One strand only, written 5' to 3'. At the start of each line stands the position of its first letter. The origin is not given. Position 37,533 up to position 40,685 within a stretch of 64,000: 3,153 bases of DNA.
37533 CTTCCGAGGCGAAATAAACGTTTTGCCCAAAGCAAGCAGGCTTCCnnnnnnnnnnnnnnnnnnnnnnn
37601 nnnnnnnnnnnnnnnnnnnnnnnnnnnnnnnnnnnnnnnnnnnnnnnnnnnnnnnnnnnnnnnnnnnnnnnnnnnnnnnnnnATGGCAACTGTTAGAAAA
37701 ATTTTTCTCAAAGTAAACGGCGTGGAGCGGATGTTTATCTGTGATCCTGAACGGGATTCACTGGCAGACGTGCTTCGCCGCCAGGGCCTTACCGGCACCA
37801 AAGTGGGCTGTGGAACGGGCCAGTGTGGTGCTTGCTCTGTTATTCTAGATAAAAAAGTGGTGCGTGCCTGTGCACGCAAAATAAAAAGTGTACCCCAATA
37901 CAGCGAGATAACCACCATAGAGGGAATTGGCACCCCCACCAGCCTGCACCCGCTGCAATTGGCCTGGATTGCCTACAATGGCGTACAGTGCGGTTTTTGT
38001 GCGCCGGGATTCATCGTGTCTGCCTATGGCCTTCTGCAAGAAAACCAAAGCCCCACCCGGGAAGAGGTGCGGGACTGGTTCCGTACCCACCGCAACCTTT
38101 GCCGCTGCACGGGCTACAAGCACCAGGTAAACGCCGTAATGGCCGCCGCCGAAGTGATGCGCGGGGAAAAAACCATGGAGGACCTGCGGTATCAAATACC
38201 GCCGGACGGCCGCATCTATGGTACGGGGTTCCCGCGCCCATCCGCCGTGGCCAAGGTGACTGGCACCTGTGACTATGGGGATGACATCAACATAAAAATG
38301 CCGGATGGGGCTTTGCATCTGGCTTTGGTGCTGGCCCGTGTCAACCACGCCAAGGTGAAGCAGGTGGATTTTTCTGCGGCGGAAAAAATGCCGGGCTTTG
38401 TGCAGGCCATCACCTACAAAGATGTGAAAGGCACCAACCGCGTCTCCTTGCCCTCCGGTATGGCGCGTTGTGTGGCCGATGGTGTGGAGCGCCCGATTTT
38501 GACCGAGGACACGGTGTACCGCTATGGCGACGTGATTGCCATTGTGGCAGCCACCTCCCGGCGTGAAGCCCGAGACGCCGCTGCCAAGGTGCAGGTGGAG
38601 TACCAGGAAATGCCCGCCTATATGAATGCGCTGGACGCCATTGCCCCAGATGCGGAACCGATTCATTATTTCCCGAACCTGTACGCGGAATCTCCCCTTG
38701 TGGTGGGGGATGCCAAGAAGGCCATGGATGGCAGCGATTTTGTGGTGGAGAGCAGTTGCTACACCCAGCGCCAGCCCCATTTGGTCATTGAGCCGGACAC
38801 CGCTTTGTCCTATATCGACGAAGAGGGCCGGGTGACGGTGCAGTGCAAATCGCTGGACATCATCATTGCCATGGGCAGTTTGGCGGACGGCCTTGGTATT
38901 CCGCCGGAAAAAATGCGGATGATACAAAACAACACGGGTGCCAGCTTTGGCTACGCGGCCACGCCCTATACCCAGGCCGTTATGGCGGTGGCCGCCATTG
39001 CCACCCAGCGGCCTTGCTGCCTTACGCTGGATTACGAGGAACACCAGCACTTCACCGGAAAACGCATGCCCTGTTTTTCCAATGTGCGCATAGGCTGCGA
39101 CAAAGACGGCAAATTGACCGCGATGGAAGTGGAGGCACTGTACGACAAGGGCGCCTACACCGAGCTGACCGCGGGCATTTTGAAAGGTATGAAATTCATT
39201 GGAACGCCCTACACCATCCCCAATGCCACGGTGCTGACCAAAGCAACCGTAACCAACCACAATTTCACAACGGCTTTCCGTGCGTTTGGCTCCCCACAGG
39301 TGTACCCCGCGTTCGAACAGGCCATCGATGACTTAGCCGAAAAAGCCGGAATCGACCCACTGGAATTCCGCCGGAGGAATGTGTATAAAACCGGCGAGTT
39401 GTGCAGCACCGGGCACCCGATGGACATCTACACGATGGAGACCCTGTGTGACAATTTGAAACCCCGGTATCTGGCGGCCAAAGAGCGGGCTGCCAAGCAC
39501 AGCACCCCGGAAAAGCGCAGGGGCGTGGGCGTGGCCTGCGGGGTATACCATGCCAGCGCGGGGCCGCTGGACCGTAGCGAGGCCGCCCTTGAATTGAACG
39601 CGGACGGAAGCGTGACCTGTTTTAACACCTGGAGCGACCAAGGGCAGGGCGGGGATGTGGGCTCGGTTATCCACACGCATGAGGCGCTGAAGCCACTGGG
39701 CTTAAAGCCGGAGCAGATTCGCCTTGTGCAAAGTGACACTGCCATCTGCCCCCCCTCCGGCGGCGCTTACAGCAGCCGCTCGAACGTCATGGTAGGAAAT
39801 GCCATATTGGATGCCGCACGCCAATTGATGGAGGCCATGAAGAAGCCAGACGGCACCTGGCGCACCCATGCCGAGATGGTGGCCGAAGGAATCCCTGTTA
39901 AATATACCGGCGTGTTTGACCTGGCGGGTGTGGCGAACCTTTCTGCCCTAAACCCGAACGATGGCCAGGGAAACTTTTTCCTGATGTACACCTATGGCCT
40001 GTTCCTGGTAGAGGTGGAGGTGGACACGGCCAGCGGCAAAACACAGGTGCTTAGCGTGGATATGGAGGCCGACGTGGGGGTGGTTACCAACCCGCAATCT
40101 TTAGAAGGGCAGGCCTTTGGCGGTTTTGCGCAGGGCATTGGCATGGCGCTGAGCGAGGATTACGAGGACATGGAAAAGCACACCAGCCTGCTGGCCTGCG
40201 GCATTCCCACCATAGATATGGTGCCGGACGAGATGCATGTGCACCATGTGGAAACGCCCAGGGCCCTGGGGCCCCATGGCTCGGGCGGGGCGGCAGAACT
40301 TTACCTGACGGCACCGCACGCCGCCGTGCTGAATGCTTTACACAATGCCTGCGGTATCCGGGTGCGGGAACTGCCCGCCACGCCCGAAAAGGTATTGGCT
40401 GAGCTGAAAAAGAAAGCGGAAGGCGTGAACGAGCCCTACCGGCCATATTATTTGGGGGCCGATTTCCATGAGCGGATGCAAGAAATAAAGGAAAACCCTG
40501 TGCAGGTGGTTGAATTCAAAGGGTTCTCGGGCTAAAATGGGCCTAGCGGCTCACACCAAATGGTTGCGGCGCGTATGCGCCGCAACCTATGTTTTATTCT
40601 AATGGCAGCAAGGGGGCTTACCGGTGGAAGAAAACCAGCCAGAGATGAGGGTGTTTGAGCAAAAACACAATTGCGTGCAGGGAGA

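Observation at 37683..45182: Mop-type aldehyde oxidoreductase flanked by an uncharacterised accessory set (FAD/Fe-S/CCG fusion, Zn-ribbon, methyltransferase, AMP-ligase)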

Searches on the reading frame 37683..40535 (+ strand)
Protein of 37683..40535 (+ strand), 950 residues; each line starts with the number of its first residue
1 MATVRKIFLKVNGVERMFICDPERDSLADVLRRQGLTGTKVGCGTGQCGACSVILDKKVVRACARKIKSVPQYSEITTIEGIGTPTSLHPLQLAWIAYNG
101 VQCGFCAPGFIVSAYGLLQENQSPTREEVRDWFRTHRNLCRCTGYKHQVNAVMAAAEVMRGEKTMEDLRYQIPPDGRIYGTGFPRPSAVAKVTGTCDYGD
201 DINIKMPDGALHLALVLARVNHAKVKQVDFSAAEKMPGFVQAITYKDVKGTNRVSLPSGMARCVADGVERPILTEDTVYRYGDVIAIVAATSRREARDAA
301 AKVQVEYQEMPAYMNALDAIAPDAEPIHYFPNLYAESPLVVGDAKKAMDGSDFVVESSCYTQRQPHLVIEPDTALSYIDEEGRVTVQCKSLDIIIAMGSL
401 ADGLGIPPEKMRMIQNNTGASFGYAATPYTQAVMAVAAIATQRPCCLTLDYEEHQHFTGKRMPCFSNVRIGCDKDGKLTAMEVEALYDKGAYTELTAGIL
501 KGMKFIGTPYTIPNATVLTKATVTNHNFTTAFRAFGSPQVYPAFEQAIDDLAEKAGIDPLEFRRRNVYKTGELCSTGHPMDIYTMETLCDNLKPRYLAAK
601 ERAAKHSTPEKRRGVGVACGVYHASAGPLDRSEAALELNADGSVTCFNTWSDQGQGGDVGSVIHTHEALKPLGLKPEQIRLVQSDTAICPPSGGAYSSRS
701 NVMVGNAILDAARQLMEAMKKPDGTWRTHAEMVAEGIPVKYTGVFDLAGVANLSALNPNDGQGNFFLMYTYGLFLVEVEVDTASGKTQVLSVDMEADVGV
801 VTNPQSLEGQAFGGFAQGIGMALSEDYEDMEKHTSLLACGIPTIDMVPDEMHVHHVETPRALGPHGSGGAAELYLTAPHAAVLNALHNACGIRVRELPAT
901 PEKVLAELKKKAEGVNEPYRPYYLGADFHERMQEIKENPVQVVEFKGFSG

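Call 3: search_protein_families(library=ncbifam, proteins=[window:37683-40535:+], max_evalue=0.001)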
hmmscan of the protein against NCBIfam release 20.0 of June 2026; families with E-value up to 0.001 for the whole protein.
window:37683-40535:+ (950 aa): 20 families
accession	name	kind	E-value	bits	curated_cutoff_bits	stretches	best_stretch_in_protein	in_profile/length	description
NF045668.1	pterin_aldehy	equivalog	0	1241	1100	1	7-909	3-905/905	molybdopterin-dependent aldehyde oxidoreductase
TIGR03311.1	Se_dep_XDH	equivalog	1.1e-118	397.5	830.45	1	23-888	14-830/848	selenium-dependent xanthine dehydrogenase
NF043082.1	XdhA_XDHase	equivalog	6.6e-99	332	780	1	180-911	2-755/758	xanthine dehydrogenase subunit XdhA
NF007426.0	PRK09970.1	equivalog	5.3e-93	312.4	916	2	179-718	6-547/761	xanthine dehydrogenase molybdenum-binding subunit XdhA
TIGR03196.1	pucD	equivalog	1.1e-91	308.4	783.65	2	185-731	9-555/763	xanthine dehydrogenase subunit D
TIGR03194.1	4hydrxCoA_A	equivalog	2.8e-90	303.8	994.55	2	185-718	3-528/746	4-hydroxybenzoyl-CoA reductase subunit alpha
NF041018.1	glyceraldDH_alpha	equivalog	3.5e-77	260.5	790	1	183-905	7-741/741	glyceraldehyde dehydrogenase subunit alpha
TIGR02965.1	xanthine_xdhB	equivalog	1.3e-68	231.9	849.5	2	186-720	8-533/758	xanthine dehydrogenase molybdopterin binding subunit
TIGR02969.1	mam_aldehyde_ox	subfamily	5.9e-67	226.1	1912.3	2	187-855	584-1244/1330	aldehyde oxidase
NF040766.1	CODH_aero_grp5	exception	6.2e-67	226.4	950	2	179-718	5-552/785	aerobic carbon-monoxide dehydrogenase large subunit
NF041671.1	peri_hyde_PaoC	equivalog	3e-61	207.8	1180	1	177-910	16-733/735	aldehyde oxidoreductase molybdenum-binding subunit PaoC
TIGR03313.1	Se_sel_red_Mo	hypoth_equivalog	4.7e-61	206.6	1101.9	2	340-910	360-951/951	molybdopterin-dependent oxidoreductase Mo/Fe-S-binding subunit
NF041020.1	glyceraldDH_gamma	equivalog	4e-43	146.8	290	1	6-160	12-163/164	glyceraldehyde dehydrogenase subunit gamma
TIGR02416.1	CO_dehy_Mo_lg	equivalog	2.7e-40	138.3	991.15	2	405-900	226-763/770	aerobic carbon-monoxide dehydrogenase large subunit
NF043084.2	XdhC_XDHase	equivalog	1.4e-36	125.3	217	1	6-155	2-149/151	xanthine dehydrogenase subunit XdhC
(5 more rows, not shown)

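Call 4: search_protein_families(library=pfam, proteins=[window:37683-40535:+], max_evalue=0.001)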
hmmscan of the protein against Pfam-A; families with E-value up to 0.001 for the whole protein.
window:37683-40535:+ (950 aa): 6 families
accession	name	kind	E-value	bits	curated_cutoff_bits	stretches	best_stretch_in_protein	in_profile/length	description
PF02738.23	MoCoBD_1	-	2.8e-63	213.7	27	1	338-567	12-244/244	Molybdopterin cofactor-binding domain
PF20256.3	MoCoBD_2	-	1.6e-58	198.9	27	1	599-848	9-283/283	Molybdopterin cofactor-binding domain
PF01799.25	Fer2_2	-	3.9e-27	94.6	30.3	1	78-152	1-74/75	[2Fe-2S] binding domain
PF01315.27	Ald_Xan_dh_C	-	8e-23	81.3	31.3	1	193-310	1-109/110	Aldehyde oxidase and xanthine dehydrogenase, a/b hammerhead domain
PF00111.32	Fer2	-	8.4e-09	35.7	21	1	10-61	2-53/77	2Fe-2S iron-sulfur cluster binding domain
PF13085.11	Fer2_3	-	0.00068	20.1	27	0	42-79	51-86/107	2Fe-2S iron-sulfur cluster binding domain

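Call 41: search_solved_structures(query=window:37683-40535:+, max_evalue=1e-20, show_alignments=1)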
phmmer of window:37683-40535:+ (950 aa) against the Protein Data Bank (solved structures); distinct sequences matched with E-value up to 1e-20: 57.
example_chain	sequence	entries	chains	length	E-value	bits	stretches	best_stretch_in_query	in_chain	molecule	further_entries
1dgj_A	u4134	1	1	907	4.6e-277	924.9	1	9-907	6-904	ALDEHYDE OXIDOREDUCTASE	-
1sij_A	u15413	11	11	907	5.9e-276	921.2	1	7-909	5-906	Aldehyde oxidoreductase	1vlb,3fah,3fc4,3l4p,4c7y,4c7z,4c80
1fo4_A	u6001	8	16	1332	1.8e-89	304.1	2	179-856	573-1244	XANTHINE DEHYDROGENASE | Xanthine dehydrogenase/oxidase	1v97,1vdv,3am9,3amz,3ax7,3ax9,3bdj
3una_A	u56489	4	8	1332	1.9e-89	304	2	179-856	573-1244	Xanthine dehydrogenase/oxidase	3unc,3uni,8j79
1n5x_A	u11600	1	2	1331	2.1e-89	303.9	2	179-856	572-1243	Xanthine Dehydrogenase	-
2e1q_A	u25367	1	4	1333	1.7e-86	294.3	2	178-904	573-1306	Xanthine dehydrogenase/oxidase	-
2ckj_A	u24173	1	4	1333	2.2e-86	293.8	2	178-904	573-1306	XANTHINE OXIDOREDUCTASE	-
1wyg_A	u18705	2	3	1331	7.8e-86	292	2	178-877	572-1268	Xanthine dehydrogenase/oxidase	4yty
4yrw_A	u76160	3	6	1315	1.1e-85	291.6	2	178-877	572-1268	Xanthine dehydrogenase/oxidase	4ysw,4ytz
6adj_A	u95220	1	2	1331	1.1e-85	291.5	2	178-877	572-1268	Xanthine dehydrogenase/oxidase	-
3an1_A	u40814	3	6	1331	1.1e-85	291.5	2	178-877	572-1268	Xanthine dehydrogenase/oxidase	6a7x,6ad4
6abu_A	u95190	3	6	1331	1.1e-85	291.5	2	178-877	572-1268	Xanthine dehydrogenase/oxidase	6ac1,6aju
6ac4_A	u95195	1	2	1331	1.1e-85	291.5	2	178-877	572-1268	Xanthine dehydrogenase/oxidase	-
2e3t_A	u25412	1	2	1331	1.1e-85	291.5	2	178-877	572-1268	Xanthine dehydrogenase/oxidase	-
3zyv_A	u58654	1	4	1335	7.8e-68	232.5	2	161-871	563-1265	AOX3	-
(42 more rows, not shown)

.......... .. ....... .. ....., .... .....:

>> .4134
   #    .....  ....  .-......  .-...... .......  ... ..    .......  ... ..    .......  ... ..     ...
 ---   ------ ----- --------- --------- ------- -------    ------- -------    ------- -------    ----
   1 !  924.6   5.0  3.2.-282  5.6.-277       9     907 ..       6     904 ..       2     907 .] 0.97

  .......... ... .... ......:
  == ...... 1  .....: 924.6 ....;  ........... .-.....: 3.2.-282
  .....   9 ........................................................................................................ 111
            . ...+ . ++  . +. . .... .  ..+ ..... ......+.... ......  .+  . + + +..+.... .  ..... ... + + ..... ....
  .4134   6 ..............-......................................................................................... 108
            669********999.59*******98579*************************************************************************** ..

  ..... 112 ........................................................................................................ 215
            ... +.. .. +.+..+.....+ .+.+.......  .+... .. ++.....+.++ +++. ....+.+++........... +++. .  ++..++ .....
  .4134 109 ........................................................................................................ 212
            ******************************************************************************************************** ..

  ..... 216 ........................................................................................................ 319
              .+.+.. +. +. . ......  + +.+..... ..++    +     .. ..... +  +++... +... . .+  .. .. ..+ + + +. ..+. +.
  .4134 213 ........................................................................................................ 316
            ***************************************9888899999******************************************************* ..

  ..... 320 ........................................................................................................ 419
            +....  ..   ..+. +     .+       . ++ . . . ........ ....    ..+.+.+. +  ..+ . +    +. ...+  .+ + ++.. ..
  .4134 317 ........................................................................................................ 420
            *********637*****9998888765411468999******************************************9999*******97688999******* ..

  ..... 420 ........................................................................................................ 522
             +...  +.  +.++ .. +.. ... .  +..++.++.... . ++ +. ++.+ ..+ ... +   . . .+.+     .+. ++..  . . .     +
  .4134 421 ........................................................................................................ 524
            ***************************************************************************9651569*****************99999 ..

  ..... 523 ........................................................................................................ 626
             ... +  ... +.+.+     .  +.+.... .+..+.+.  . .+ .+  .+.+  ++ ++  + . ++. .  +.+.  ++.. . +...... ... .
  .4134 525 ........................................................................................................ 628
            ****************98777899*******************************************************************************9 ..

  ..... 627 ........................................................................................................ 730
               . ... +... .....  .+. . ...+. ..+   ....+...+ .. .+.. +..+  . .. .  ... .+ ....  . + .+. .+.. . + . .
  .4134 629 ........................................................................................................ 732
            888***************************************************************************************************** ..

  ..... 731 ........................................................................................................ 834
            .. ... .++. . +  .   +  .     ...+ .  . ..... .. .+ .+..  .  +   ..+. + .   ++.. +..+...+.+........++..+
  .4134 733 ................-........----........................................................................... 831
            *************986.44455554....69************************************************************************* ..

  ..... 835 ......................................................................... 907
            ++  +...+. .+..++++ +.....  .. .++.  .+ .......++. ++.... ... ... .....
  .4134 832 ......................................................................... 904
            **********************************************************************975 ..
